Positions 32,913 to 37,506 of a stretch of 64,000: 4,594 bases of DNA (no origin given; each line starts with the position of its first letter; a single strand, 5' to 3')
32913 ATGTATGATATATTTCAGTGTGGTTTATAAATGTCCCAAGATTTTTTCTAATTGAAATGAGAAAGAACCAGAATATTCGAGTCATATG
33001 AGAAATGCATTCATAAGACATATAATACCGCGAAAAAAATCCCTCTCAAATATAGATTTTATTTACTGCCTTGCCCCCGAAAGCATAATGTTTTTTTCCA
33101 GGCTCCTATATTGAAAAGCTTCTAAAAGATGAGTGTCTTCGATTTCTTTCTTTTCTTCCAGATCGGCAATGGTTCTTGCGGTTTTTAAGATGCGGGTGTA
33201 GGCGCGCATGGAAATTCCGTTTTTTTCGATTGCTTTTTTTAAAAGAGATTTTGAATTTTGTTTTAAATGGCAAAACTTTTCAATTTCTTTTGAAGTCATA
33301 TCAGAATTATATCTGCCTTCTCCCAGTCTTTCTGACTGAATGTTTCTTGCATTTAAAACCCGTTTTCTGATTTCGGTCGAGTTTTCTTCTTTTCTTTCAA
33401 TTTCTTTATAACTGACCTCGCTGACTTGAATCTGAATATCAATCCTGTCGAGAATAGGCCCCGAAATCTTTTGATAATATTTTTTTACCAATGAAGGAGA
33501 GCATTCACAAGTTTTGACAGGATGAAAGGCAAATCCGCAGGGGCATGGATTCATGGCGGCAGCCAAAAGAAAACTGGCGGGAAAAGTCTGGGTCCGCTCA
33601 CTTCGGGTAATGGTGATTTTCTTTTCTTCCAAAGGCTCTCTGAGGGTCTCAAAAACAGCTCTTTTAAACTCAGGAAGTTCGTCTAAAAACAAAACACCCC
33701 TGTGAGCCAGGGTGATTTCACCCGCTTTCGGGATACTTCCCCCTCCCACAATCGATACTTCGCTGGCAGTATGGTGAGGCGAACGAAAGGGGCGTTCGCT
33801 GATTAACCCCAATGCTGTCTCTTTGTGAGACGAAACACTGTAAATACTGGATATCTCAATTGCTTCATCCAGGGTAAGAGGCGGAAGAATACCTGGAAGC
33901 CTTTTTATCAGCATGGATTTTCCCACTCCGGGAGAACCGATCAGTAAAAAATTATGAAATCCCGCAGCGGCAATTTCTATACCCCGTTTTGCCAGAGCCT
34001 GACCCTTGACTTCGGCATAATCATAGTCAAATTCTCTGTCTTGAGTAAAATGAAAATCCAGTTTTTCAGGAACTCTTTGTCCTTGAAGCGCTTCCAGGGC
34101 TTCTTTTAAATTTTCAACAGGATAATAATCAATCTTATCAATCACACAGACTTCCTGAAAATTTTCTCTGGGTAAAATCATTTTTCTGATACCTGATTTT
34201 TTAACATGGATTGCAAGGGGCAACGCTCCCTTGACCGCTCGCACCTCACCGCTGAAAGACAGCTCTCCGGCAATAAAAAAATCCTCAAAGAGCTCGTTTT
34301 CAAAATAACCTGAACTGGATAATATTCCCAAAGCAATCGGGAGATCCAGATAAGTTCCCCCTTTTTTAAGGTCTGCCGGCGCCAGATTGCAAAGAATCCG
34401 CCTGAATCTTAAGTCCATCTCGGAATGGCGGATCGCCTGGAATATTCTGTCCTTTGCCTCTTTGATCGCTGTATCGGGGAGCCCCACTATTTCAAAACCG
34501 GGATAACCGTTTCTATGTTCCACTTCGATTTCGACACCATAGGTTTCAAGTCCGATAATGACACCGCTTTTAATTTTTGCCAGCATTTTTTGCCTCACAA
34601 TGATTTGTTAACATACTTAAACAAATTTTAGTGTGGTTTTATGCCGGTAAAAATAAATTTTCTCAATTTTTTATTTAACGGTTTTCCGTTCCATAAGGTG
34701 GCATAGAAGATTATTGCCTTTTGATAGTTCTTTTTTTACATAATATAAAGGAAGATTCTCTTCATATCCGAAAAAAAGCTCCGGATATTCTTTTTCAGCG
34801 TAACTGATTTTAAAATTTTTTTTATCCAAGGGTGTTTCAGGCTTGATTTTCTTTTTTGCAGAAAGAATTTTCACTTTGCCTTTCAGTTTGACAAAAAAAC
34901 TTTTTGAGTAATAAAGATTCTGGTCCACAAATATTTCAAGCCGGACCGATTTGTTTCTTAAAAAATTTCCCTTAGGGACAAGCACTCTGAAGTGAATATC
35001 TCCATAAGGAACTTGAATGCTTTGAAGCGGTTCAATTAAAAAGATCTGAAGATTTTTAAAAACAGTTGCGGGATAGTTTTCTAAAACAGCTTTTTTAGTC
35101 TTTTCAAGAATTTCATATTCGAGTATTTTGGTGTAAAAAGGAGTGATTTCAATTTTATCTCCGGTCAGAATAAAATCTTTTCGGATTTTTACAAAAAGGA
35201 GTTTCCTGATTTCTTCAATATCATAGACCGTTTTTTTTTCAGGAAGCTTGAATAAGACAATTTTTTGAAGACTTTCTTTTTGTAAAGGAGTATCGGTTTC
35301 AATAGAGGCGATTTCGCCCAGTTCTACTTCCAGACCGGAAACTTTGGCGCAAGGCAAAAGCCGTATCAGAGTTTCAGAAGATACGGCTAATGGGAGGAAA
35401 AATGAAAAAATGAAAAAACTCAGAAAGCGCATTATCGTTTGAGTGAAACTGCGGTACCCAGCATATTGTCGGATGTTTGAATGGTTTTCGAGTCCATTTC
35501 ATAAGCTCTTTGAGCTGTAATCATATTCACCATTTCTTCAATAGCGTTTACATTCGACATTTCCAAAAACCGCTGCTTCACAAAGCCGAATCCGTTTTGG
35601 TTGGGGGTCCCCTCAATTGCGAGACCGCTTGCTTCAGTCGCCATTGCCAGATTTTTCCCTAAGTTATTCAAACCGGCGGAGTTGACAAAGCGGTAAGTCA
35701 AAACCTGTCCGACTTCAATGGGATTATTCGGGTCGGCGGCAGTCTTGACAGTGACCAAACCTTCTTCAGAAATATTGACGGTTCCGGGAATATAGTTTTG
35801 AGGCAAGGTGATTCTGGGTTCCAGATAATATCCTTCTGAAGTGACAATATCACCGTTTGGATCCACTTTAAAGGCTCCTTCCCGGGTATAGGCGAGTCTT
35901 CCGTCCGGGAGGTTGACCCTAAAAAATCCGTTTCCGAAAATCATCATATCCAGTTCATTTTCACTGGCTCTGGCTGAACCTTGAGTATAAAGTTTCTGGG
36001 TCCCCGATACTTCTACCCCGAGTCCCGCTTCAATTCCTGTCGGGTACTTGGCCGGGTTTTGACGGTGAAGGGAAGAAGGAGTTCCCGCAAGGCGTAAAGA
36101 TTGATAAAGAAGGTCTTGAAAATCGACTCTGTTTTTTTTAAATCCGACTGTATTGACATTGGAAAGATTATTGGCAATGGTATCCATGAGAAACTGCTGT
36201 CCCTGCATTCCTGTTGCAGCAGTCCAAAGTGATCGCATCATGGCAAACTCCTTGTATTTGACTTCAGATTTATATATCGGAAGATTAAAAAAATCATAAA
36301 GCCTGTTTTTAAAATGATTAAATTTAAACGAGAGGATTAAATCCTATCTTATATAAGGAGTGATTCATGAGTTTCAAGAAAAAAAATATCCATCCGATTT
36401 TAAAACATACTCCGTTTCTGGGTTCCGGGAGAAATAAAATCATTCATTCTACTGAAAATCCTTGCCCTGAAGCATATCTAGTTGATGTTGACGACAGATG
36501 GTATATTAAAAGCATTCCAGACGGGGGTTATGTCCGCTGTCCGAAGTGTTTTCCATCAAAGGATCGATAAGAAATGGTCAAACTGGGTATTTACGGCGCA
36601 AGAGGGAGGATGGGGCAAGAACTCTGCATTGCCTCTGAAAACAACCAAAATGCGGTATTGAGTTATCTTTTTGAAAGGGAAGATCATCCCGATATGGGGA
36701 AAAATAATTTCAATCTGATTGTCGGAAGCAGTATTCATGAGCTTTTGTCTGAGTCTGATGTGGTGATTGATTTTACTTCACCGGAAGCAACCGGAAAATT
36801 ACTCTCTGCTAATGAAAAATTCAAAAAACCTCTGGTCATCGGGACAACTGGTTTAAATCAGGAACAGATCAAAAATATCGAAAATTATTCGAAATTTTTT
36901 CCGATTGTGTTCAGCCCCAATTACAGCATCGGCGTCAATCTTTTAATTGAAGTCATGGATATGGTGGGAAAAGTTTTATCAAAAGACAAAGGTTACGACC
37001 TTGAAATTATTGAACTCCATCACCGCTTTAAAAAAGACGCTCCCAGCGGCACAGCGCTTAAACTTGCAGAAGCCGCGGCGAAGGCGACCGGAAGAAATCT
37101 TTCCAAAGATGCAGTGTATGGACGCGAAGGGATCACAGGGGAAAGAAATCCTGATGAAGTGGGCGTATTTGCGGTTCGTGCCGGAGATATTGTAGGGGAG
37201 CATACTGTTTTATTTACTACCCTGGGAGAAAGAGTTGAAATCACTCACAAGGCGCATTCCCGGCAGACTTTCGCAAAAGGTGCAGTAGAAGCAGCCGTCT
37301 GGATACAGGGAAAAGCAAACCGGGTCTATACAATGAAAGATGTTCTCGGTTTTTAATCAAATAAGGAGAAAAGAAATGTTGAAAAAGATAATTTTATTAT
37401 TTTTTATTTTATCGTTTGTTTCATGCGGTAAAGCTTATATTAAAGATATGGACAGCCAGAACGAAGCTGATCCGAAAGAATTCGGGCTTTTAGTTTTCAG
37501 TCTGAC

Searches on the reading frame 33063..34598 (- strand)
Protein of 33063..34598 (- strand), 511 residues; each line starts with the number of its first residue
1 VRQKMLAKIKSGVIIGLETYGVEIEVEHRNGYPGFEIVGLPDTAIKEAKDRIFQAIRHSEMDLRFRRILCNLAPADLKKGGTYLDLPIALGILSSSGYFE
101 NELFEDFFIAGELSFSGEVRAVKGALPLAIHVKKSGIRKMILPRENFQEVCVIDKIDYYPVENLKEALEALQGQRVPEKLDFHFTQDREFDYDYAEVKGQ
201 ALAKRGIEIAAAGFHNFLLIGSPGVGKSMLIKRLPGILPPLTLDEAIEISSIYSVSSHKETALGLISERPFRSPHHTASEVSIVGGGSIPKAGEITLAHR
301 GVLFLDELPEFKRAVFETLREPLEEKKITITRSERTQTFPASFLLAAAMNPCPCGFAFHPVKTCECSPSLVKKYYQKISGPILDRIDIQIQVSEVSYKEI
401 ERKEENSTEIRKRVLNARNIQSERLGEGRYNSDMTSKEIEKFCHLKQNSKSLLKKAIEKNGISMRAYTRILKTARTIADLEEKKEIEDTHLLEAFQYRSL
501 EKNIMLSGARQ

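Call 43: search_protein_families(library=pfam, proteins=[window:33063-34598:-], max_evalue=0.0001)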
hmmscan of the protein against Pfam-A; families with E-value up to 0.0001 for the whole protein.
window:33063-34598:- (511 aa): 5 families
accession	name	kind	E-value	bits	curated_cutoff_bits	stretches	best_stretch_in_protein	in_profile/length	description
PF01078.27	Mg_chelatase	-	4.8e-88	294.4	20.3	1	193-399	1-206/207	Magnesium chelatase, subunit ChlI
PF13541.12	ChlI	-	3.9e-39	133.7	27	1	24-146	1-121/121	Subunit ChlI of Mg-chelatase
PF13335.12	Mg_chelatase_C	-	6e-32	110.5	26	1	405-498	2-94/94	Magnesium chelatase, subunit ChlI C-terminal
PF00493.29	MCM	-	2.5e-09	37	23.3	1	212-363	55-183/224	MCM P-loop domain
PF07728.20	AAA_5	-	3.3e-08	34.1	22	1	216-353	1-125/139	AAA domain (dynein-related subfamily)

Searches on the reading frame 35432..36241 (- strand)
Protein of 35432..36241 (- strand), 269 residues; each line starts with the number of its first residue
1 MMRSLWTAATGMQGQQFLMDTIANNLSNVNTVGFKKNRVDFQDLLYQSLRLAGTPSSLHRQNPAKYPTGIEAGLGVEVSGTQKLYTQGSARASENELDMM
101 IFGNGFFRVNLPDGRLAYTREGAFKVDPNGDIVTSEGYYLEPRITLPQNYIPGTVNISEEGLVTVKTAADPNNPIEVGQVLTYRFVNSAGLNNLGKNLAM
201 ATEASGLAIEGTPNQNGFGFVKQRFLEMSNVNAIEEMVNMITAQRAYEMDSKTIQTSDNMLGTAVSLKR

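Call 66: search_protein_families(library=pfam, proteins=[window:35432-36241:-], max_evalue=0.0001)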
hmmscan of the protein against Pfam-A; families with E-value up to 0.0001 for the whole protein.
window:35432-36241:- (269 aa): 3 families
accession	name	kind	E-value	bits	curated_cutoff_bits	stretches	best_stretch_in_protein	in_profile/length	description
PF22692.1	LlgE_F_G_D1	-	4.2e-23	81.7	27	1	100-165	1-64/64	Flagellar hook protein FlgE/F/G D1 domain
PF06429.18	Flg_bbr_C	-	1.1e-20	73.3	23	1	223-267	2-46/46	Flagellar basal body rod FlgEFG protein C-terminal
PF00460.25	Flg_bb_rod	-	6.8e-09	35.9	20.7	1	7-35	3-31/31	Flagella basal body rod protein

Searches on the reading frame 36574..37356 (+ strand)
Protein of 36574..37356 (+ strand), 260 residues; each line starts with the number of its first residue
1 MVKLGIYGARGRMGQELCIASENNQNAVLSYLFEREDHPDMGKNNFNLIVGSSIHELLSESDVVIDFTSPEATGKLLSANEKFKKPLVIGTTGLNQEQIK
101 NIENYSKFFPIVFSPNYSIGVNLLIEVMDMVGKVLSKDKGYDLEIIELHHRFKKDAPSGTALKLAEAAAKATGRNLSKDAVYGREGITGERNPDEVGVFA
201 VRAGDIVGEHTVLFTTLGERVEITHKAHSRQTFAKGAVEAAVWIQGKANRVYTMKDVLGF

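Call 66: search_protein_families(library=pfam, proteins=[window:36574-37356:+], max_evalue=0.0001)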
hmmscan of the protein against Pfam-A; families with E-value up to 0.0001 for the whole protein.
window:36574-37356:+ (260 aa): 2 families
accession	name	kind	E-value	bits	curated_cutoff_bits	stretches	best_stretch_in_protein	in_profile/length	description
PF05173.19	DapB_C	-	1.1e-44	151.8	27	1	120-258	1-121/121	Dihydrodipicolinate reductase, C-terminus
PF01113.26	DapB_N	-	8.9e-29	100.5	25.6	1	2-117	1-124/124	Dihydrodipicolinate reductase, N-terminus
